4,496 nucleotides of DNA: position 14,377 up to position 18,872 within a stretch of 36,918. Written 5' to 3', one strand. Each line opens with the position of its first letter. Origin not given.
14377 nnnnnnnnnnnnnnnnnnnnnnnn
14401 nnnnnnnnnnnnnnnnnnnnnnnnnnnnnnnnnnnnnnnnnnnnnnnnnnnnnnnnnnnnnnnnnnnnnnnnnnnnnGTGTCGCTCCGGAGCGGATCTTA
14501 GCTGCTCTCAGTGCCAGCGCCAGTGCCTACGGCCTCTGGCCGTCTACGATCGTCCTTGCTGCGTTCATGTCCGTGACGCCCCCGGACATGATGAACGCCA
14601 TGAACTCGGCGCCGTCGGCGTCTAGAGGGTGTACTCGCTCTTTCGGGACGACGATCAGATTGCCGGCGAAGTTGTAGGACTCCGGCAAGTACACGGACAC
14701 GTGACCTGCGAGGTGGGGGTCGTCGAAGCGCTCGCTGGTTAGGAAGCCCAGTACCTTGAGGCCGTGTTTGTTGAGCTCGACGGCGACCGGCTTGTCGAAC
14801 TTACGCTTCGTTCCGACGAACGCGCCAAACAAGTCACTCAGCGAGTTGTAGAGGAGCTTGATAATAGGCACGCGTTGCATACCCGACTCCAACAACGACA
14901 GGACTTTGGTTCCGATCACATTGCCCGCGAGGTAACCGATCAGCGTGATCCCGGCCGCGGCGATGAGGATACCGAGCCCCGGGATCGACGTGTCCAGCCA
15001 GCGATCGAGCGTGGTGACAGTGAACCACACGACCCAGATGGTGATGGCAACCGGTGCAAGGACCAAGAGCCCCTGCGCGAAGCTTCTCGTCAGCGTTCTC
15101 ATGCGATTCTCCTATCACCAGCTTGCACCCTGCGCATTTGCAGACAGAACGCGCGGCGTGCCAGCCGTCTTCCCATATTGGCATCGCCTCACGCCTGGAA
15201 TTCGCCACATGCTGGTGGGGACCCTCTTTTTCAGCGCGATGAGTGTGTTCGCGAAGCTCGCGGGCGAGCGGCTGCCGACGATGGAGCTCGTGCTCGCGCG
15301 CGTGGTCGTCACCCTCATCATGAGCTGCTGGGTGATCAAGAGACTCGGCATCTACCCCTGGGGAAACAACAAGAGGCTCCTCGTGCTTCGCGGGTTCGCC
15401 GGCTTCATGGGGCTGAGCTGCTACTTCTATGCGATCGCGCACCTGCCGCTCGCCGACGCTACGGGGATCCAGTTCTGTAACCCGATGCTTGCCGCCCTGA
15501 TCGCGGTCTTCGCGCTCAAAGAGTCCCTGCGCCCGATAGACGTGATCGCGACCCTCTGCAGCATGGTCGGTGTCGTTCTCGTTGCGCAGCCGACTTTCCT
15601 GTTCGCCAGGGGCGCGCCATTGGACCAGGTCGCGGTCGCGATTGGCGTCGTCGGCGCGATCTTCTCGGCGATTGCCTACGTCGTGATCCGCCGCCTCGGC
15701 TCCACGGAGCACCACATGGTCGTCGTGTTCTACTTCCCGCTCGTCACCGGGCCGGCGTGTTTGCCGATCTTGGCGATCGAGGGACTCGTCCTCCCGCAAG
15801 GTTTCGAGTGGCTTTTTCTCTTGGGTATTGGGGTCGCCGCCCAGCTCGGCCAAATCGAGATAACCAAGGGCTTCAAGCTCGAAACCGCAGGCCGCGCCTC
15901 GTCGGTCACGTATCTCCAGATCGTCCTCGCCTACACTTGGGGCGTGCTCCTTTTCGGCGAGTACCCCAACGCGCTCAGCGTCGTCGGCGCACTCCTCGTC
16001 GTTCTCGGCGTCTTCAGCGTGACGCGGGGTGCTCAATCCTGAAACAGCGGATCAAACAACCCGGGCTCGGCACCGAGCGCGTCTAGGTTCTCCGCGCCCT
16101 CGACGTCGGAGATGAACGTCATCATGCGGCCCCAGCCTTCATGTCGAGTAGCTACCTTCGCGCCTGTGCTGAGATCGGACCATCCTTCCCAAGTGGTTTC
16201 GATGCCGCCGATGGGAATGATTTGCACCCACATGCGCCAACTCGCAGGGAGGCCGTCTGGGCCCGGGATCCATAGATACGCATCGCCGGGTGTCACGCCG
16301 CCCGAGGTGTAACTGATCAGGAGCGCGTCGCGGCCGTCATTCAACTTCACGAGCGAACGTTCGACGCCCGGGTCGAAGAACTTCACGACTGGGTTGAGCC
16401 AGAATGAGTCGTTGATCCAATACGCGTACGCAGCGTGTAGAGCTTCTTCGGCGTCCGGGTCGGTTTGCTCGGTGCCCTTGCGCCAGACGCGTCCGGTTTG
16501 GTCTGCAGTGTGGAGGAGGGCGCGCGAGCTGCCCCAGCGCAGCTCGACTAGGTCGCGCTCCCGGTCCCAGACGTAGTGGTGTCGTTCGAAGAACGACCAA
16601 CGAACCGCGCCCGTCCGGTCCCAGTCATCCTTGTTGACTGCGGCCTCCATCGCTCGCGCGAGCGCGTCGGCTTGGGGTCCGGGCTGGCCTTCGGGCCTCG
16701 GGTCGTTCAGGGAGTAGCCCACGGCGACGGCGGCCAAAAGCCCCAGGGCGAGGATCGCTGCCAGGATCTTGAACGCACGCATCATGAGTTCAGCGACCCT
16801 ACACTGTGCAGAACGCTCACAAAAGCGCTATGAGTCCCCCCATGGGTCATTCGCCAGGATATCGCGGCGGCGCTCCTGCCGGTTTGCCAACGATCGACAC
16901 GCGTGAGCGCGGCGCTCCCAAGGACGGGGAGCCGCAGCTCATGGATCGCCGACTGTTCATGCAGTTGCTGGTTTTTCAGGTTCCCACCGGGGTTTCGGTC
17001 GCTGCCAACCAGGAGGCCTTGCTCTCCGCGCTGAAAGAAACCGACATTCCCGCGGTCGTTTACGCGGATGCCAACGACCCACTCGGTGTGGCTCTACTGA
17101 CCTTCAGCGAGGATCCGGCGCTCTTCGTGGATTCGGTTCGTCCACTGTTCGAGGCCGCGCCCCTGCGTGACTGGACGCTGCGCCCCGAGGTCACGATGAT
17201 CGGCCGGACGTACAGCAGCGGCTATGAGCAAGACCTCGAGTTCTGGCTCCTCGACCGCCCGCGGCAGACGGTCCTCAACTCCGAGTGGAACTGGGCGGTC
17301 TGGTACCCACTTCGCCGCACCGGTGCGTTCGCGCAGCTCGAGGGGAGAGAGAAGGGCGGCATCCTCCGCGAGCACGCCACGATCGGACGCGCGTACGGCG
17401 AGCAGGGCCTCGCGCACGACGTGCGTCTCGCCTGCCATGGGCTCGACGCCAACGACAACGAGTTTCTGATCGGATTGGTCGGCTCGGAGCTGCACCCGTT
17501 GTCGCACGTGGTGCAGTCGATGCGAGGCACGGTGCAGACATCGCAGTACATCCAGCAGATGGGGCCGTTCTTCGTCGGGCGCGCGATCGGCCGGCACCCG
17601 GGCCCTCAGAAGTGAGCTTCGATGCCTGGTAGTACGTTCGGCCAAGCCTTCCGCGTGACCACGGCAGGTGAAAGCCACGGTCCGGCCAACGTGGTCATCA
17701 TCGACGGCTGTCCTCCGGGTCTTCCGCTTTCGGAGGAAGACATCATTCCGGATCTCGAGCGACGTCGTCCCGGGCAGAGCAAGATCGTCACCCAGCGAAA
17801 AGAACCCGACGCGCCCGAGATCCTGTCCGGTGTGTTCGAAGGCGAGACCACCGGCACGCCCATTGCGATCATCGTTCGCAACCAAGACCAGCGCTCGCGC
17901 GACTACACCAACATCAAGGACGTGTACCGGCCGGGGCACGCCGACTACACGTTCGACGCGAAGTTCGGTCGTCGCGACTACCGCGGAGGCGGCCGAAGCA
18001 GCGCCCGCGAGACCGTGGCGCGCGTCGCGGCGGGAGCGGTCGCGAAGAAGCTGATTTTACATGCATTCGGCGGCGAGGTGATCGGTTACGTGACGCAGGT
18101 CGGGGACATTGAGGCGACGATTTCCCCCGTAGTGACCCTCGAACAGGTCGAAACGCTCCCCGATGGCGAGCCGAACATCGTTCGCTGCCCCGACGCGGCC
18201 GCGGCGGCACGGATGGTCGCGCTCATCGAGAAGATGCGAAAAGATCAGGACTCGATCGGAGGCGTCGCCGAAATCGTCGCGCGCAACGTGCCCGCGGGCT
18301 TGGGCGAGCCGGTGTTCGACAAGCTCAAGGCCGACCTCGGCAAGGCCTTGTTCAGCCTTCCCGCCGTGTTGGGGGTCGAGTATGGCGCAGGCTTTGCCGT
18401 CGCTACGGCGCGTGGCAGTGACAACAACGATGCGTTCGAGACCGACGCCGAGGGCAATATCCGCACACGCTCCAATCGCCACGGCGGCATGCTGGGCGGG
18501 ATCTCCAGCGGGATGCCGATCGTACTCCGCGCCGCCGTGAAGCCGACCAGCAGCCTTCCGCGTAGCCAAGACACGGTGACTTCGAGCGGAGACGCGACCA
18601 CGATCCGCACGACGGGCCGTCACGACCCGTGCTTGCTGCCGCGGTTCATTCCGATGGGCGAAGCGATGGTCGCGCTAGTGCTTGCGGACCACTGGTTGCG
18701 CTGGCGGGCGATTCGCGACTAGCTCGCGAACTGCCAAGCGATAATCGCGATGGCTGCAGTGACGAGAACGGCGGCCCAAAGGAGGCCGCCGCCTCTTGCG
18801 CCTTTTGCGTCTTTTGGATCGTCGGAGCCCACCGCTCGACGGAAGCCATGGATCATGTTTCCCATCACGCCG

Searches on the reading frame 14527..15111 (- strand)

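Call 10: search_protein_families(library=pfam, proteins=[window:14527-15111:-], max_evalue=0.001)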
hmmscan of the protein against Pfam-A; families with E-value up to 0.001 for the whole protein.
window:14527-15111:- (194 aa): 1 family
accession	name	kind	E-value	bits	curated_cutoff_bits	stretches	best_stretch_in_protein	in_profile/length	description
PF04367.18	DUF502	-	1.6e-25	89.5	23.8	1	49-150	1-107/107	Protein of unknown function (DUF502)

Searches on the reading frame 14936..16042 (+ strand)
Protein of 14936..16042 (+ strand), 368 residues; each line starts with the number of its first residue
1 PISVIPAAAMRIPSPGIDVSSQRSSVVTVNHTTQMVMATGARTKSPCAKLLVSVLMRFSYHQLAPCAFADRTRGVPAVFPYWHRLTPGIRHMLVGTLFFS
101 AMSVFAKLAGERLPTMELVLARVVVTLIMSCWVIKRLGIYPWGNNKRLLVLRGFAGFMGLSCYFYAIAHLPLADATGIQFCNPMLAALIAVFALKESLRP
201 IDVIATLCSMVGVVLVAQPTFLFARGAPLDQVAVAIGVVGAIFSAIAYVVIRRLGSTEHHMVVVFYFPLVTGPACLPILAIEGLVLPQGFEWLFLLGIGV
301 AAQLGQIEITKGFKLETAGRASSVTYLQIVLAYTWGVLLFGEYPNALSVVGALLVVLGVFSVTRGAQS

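Call 9: search_protein_families(library=pfam, proteins=[window:14936-16042:+], max_evalue=0.001)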
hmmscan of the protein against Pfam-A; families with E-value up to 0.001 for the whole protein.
window:14936-16042:+ (368 aa): 1 family
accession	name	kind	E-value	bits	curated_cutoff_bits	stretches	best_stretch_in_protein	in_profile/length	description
PF00892.27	EamA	-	3.2e-32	112.1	28.2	2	88-216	3-133/135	EamA-like transporter family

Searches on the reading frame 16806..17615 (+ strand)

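Call 7: search_protein_families(library=pfam, proteins=[window:16806-17615:+], max_evalue=0.01)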
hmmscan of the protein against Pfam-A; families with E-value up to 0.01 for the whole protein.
window:16806-17615:+ (269 aa): 1 family
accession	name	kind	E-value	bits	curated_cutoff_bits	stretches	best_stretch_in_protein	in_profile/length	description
PF06778.18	Chlor_dismutase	-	1.4e-12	48.1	25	1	126-260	64-188/189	Chlorite dismutase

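Call 29: search_protein_families(library=ncbifam, proteins=[window:16806-17615:+], max_evalue=0.01)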
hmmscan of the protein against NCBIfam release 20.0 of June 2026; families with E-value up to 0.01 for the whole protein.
window:16806-17615:+ (269 aa): 2 families
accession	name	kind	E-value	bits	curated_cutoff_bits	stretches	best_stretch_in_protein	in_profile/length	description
NF042928.1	HemQ_actino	equivalog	2.5e-08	33.5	235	1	154-261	109-210/220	hydrogen peroxide-dependent heme synthase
NF008913.0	PRK12276.1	equivalog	9.1e-05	22.3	253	1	175-261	156-237/248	hydrogen peroxide-dependent heme synthase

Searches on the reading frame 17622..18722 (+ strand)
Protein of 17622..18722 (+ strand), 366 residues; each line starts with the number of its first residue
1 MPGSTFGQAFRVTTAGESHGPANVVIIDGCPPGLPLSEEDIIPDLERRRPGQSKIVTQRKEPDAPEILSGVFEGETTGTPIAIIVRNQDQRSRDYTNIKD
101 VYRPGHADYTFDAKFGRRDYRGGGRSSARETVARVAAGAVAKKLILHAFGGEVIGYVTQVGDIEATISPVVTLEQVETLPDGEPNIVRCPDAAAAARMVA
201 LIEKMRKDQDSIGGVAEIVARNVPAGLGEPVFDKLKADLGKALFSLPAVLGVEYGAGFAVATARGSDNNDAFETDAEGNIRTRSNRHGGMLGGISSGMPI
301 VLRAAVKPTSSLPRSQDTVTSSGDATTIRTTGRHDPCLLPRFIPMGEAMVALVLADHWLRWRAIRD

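Call 7: search_protein_families(library=pfam, proteins=[window:17622-18722:+], max_evalue=0.01)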
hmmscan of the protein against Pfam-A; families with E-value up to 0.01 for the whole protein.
window:17622-18722:+ (366 aa): 1 family
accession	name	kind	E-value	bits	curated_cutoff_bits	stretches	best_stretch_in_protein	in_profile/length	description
PF01264.26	Chorismate_synt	-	4.2e-135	450.1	27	1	10-359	1-327/327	Chorismate synthase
